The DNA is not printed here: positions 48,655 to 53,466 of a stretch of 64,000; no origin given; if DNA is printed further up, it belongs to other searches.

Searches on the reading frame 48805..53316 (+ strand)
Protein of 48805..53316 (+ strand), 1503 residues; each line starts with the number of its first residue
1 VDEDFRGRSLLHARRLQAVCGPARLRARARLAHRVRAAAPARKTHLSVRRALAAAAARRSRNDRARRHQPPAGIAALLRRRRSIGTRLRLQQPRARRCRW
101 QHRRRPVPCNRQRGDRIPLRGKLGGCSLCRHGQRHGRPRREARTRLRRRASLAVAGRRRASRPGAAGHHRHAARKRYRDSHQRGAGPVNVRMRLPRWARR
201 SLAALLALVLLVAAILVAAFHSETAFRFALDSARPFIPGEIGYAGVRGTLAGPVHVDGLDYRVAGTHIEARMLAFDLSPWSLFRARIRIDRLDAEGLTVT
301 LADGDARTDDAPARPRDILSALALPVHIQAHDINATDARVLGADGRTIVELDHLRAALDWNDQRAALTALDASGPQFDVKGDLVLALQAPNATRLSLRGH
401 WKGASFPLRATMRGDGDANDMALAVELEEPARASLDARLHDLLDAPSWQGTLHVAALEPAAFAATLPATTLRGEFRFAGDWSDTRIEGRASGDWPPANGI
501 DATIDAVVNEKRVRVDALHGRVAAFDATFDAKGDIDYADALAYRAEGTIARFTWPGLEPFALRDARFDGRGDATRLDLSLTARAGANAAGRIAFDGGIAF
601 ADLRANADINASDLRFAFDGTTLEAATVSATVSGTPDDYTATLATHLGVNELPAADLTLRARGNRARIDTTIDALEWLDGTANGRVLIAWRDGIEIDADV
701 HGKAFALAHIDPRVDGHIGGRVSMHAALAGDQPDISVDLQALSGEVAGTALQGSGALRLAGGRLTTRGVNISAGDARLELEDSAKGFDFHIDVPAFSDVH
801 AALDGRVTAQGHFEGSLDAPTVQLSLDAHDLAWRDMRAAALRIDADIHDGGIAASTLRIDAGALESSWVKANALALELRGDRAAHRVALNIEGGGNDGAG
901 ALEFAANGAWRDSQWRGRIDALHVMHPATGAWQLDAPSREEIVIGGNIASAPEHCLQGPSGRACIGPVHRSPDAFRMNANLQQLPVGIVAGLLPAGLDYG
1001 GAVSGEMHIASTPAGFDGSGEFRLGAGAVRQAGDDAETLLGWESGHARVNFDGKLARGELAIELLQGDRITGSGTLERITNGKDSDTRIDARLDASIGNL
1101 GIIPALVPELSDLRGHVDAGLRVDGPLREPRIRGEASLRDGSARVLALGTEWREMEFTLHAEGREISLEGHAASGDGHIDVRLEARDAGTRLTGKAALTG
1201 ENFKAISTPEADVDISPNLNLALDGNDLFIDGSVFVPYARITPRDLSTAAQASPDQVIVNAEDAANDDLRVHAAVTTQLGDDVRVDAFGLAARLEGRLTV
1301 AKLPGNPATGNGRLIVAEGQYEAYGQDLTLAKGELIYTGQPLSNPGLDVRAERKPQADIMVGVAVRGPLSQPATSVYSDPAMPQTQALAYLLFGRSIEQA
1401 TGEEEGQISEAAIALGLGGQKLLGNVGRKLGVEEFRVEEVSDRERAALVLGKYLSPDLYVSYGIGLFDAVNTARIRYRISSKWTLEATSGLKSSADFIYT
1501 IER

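Call 27: search_protein_families(library=pfam, proteins=[window:48805-53316:+], max_evalue=0.00001)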
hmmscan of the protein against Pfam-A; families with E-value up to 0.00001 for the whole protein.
window:48805-53316:+ (1503 aa): 1 family
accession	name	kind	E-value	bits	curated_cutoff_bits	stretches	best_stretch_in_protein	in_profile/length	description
PF04357.19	TamB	-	1e-65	223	22.4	1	1169-1502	9-380/381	TamB, inner membrane protein subunit of TAM complex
